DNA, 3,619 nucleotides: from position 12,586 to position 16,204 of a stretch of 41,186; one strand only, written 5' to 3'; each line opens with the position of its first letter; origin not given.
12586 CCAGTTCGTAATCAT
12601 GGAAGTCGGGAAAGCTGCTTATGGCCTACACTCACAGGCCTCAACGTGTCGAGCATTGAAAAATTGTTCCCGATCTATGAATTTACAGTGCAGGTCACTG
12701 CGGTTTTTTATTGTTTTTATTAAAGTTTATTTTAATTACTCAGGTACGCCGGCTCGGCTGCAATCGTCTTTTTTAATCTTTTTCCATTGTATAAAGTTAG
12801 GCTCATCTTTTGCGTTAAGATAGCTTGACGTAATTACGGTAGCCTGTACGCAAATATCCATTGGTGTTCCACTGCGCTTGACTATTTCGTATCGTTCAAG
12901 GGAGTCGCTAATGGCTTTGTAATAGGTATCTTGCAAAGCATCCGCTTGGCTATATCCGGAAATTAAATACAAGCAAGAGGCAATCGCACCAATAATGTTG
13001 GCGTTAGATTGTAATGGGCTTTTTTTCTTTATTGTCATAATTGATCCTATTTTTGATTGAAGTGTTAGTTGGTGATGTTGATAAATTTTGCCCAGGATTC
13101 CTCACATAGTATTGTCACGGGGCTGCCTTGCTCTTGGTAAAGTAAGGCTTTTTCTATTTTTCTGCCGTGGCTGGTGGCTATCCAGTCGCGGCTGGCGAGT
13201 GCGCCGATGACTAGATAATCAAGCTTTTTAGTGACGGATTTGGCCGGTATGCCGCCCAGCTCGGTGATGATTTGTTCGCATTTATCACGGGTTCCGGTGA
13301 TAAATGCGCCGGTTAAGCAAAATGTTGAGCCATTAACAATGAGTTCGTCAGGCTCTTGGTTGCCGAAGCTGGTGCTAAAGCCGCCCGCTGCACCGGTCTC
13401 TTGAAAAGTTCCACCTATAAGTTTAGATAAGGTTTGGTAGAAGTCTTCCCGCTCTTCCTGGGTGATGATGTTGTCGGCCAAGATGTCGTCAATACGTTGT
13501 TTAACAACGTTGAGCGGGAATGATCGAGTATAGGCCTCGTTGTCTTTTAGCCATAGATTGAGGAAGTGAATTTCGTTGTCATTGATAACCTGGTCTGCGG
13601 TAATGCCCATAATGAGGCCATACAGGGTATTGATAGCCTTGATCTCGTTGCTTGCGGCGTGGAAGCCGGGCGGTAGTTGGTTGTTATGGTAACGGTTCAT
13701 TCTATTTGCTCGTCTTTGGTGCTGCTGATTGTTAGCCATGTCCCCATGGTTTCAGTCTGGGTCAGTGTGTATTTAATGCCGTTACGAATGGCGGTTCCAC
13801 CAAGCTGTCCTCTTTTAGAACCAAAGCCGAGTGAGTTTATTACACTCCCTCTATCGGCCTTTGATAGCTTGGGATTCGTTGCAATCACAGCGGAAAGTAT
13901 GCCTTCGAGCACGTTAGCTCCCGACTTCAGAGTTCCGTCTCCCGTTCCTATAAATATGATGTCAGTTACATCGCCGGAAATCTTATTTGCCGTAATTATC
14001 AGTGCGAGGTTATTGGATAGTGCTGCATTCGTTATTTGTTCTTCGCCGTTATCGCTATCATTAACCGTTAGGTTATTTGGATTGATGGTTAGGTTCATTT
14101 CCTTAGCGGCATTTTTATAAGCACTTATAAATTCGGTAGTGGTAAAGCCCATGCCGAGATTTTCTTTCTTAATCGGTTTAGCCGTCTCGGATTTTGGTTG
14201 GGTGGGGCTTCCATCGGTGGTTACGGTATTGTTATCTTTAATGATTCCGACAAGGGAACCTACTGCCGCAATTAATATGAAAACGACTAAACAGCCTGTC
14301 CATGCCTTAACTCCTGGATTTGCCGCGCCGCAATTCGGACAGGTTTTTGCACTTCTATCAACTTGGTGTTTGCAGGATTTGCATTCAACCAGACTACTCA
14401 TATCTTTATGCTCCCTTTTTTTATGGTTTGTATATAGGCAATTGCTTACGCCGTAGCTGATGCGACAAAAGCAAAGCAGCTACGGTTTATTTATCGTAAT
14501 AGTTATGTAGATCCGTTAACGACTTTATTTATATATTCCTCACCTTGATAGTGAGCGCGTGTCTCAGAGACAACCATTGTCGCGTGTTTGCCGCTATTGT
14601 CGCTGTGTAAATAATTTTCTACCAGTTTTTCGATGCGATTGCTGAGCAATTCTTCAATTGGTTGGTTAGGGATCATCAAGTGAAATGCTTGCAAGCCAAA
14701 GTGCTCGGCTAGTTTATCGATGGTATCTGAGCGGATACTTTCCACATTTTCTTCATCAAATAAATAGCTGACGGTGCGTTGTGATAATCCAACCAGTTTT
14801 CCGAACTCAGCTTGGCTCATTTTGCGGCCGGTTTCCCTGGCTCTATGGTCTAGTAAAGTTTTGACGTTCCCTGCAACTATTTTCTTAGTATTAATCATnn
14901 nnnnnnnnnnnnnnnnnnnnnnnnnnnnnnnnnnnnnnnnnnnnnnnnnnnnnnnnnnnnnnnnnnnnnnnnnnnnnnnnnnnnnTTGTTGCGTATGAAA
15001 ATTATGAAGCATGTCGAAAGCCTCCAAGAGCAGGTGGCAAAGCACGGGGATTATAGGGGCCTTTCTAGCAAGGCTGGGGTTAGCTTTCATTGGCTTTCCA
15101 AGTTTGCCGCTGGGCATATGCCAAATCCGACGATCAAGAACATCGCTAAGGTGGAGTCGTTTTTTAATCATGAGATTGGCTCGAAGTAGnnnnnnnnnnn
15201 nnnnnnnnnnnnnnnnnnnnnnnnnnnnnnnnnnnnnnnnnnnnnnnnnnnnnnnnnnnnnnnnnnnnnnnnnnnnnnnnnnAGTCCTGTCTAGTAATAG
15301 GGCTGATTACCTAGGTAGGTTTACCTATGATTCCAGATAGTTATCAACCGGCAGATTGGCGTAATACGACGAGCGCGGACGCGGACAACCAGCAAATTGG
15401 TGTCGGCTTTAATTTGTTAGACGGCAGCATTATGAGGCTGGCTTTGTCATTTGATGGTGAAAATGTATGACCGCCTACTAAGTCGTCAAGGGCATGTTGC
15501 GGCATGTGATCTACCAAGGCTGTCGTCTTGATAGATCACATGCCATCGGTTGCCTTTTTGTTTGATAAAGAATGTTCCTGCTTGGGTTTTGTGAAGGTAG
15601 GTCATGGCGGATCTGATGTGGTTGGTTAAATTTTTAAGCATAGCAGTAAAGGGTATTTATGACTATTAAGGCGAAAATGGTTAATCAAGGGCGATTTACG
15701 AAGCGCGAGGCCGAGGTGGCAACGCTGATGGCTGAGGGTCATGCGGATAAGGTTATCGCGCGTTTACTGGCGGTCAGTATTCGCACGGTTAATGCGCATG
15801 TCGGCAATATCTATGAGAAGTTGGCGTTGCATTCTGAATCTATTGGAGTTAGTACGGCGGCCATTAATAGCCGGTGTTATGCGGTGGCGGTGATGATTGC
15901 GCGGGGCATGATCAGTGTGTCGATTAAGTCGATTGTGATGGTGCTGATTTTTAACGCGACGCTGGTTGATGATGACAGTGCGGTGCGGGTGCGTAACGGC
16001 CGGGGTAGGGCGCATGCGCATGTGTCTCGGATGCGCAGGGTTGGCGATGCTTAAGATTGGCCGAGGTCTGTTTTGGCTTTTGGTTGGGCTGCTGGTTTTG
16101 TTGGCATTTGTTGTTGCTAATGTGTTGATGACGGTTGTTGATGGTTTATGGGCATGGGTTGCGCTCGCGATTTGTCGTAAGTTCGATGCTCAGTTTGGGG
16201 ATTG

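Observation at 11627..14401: Four-gene A+T-richer cassette in the rexAB-equivalent slot (between the repressor gene and OL/PL): candidate lysogen-expressed defence or exclusion system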

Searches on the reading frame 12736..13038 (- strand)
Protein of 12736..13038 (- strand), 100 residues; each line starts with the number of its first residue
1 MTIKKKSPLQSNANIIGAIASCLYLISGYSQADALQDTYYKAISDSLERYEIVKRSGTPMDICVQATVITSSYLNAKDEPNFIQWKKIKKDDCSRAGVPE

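Call 5: search_protein_families(library=pfam, proteins=[window:12736-13038:-], max_evalue=0.1)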
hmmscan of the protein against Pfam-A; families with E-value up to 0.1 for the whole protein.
window:12736-13038:- (100 aa): 0 families

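Call 6: search_protein_families(library=padloc, proteins=[window:12736-13038:-], max_evalue=1)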
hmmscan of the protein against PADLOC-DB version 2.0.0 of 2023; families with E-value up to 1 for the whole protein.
window:12736-13038:- (100 aa): 0 families

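Call 7: search_protein_families(library=phrogs, proteins=[window:12736-13038:-], max_evalue=0.01)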
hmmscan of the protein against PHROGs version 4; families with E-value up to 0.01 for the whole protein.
window:12736-13038:- (100 aa): 0 families

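Call 39: find_related_loci(query=window:12736-13035:-, collection=viral_contigs, flank=8000)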
Query window:12736-13035:- (99 aa) in viral_contigs; peptide patterns used: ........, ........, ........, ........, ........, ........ (x = any residue, [..] = any of these).
12 stretches matched a pattern; 1 encode a relative of the query (tblastn E <= 1e-3); 1 distinct loci.
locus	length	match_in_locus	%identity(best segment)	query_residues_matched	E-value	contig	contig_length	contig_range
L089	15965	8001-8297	100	1-99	2e-65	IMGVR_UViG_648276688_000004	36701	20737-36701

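Call 73: search_protein_families(library=ncbifam, proteins=[window:12736-13038:-], max_evalue=0.1)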
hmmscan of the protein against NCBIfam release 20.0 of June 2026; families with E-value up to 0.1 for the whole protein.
window:12736-13038:- (100 aa): 0 families

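Call 83: search_protein_representatives(protein=window:12736-13038:-)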
Query: 100 residues. Proteins with E-value up to 0.001 (for the whole library): 793; up to 1e-10: 136; up to 1e-30: 1. The best 150 are listed.
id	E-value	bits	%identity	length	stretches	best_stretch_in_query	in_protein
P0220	2.2e-48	178.3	85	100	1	1-100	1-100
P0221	1.9e-26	108.0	53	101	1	1-100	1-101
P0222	6.2e-21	90.4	45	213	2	43-99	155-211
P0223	1.3e-19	86.2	38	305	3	32-99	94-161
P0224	1.7e-17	79.4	36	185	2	25-98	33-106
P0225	1.4e-15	73.3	48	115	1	33-99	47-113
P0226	2.2e-15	72.7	38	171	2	24-99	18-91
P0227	4.4e-15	71.7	40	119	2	40-98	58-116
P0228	6.1e-15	71.2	43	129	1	18-100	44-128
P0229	6.3e-15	71.2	36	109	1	3-100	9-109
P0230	7.9e-15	70.9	46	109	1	20-100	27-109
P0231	8.5e-15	70.8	42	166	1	15-100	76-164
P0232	1.2e-14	70.3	41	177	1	5-99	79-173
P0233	1.4e-14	70.1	46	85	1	27-98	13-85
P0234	1.8e-14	69.7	43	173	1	24-100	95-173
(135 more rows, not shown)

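Call 86: search_protein_families(library=pfam, alignment_id=A7, max_evalue=0.01)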
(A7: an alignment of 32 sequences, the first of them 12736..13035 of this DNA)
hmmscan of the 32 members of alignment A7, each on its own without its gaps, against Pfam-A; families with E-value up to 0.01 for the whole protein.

A. member 1, window:12736-13035:- (99 aa): 0 families

B. families by the number of members that match (of 32 scanned): 2 families
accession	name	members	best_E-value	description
PF19885.4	DUF6358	1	0.0032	Family of unknown function (DUF6358)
PF04186.18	FxsA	1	0.008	FxsA cytoplasmic membrane protein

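Call 87: search_dna_similar(query=window:12736-13038:-, collection=phages, mode=protein, max_evalue=0.001, max_rows=30)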
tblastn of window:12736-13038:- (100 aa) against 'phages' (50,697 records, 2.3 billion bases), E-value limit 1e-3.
No match.

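Call 89: find_encoding_contigs(protein=P0221, flank=6000, max_places=3)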
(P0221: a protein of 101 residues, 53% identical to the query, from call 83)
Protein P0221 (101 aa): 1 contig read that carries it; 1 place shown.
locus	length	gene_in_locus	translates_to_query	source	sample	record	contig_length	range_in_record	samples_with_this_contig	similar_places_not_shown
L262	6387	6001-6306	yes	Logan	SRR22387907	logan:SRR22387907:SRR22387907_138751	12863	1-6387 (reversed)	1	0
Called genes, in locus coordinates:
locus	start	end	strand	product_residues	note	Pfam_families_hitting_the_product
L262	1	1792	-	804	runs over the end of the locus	PF13362:Toprim_3 (weak), PF19263:DUF5906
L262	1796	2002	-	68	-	-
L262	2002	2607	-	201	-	-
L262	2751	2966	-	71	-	-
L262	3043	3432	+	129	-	-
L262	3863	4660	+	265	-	-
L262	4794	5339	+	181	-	-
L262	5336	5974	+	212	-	PF00533:BRCT (faint)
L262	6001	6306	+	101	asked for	-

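Call 90: find_encoding_contigs(protein=P0220, flank=6000, max_places=3)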
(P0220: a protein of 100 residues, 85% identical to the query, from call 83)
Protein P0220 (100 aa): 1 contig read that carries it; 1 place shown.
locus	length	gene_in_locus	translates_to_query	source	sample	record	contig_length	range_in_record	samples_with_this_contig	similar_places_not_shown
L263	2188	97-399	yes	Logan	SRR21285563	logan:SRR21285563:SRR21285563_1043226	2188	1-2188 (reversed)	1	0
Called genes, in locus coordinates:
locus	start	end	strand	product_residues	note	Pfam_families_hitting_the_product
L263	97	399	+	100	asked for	-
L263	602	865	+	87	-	-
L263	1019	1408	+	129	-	PF13744:HTH_37 (weak), PF01381:HTH_3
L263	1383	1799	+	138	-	-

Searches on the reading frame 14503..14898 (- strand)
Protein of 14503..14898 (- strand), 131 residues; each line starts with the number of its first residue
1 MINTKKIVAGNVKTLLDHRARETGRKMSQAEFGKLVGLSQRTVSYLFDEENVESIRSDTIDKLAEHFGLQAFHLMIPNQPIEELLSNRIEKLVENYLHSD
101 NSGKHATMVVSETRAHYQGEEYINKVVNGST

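Call 5: search_protein_families(library=pfam, proteins=[window:14503-14898:-], max_evalue=0.1)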
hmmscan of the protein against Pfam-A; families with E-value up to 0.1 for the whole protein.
window:14503-14898:- (131 aa): 6 families
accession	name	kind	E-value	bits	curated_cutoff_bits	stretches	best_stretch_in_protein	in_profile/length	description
PF01381.28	HTH_3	-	1.4e-05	25.5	23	1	19-69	3-50/55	Helix-turn-helix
PF13443.12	HTH_26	-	0.00027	21.6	22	1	25-70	9-53/63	Cro/C1-type HTH DNA-binding domain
PF20432.4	Xre-like-HTH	-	0.0081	16.9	25.8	1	27-45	24-42/63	Antitoxin Xre-like helix-turn-helix domain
PF12209.13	SAC3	-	0.016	15.8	25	0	76-109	4-37/77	Leucine permease transcriptional regulator helical domain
PF13560.12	HTH_31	-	0.082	13.7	27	0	21-69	10-56/64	Helix-turn-helix domain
PF06089.17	Asparaginase_II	-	0.091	12.2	25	1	54-124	78-151/322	L-asparaginase II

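Call 6: search_protein_families(library=padloc, proteins=[window:14503-14898:-], max_evalue=1)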
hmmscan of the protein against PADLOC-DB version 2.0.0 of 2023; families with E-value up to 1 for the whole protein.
window:14503-14898:- (131 aa): 1 family
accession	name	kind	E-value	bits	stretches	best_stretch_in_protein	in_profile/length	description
PDLC02926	HTH_VI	-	0.0005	18.3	1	25-83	13-69/92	-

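Call 7: search_protein_families(library=phrogs, proteins=[window:14503-14898:-], max_evalue=0.01)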
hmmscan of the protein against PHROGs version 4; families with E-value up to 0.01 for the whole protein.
window:14503-14898:- (131 aa): 7 families
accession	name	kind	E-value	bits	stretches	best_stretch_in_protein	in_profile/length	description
phrog_8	-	transcription regulation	1.5e-07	32.2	1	11-83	159-224/346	transcriptional regulator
phrog_7241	-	transcription regulation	0.00025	22.1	1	19-74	67-120/122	transcriptional regulator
phrog_3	-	transcription regulation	0.00032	21.6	1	20-82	98-153/430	transcriptional repressor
phrog_4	-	transcription regulation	0.0011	19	1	18-69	143-186/400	transcriptional repressor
phrog_2967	-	transcription regulation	0.0037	17.8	1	24-96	21-90/225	transcriptional regulator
phrog_4779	-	transcription regulation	0.0089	17.5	0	26-94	15-84/98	transcriptional regulator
phrog_2439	-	transcription regulation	0.0096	15.8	0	24-81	18-73/367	transcriptional regulator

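Call 73: search_protein_families(library=ncbifam, proteins=[window:14503-14898:-], max_evalue=0.1)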
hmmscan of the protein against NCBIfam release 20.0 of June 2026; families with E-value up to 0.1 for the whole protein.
window:14503-14898:- (131 aa): 3 families
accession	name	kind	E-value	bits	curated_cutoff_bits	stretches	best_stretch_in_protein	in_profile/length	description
TIGR02612.1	mob_myst_A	hypoth_equivalog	0.00022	21.2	122.6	1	26-100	38-112/150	mobile mystery protein A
NF041575.1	antitoxPezA_Strep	equivalog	0.0052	16.8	290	1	23-71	11-57/158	type II toxin-antitoxin system antitoxin PezA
TIGR03070.1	couple_hipB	subfamily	0.015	15.2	71.65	1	24-70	13-57/58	type II toxin-antitoxin system Y4mF family antitoxin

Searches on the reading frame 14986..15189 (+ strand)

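Call 5: search_protein_families(library=pfam, proteins=[window:14986-15189:+], max_evalue=0.1)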
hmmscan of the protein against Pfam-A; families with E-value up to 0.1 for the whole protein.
window:14986-15189:+ (67 aa): 0 families

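Call 7: search_protein_families(library=phrogs, proteins=[window:14986-15189:+], max_evalue=0.01)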
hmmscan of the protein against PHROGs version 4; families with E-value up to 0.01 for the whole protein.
window:14986-15189:+ (67 aa): 1 family
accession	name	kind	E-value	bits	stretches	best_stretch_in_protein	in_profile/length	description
phrog_9425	-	transcription regulation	0.0069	17.1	1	19-60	19-60/72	transcriptional repressor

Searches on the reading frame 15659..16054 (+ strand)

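Call 5: search_protein_families(library=pfam, proteins=[window:15659-16054:+], max_evalue=0.1)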
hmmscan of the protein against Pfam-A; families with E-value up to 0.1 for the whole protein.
window:15659-16054:+ (131 aa): 2 families
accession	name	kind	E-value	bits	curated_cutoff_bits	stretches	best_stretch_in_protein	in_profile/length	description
PF00196.25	GerE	-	1.4e-13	50.7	23.5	1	13-60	3-50/57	Bacterial regulatory proteins, luxR family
PF13384.12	HTH_23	-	0.011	16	24.6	1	15-45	5-35/50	Homeodomain-like domain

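Call 7: search_protein_families(library=phrogs, proteins=[window:15659-16054:+], max_evalue=0.01)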
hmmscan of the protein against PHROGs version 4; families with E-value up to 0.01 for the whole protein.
window:15659-16054:+ (131 aa): 3 families
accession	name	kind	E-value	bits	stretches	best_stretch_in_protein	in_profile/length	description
phrog_3282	-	transcription regulation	4.1e-09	37.5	1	13-127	48-149/158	sigma factor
phrog_10300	-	transcription regulation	7.5e-07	30.3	1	7-67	115-175/182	transcriptional regulator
phrog_3855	-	DNA, RNA and nucleotide metabolism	0.00055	21.3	1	12-51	64-103/115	HTH DNA binding protein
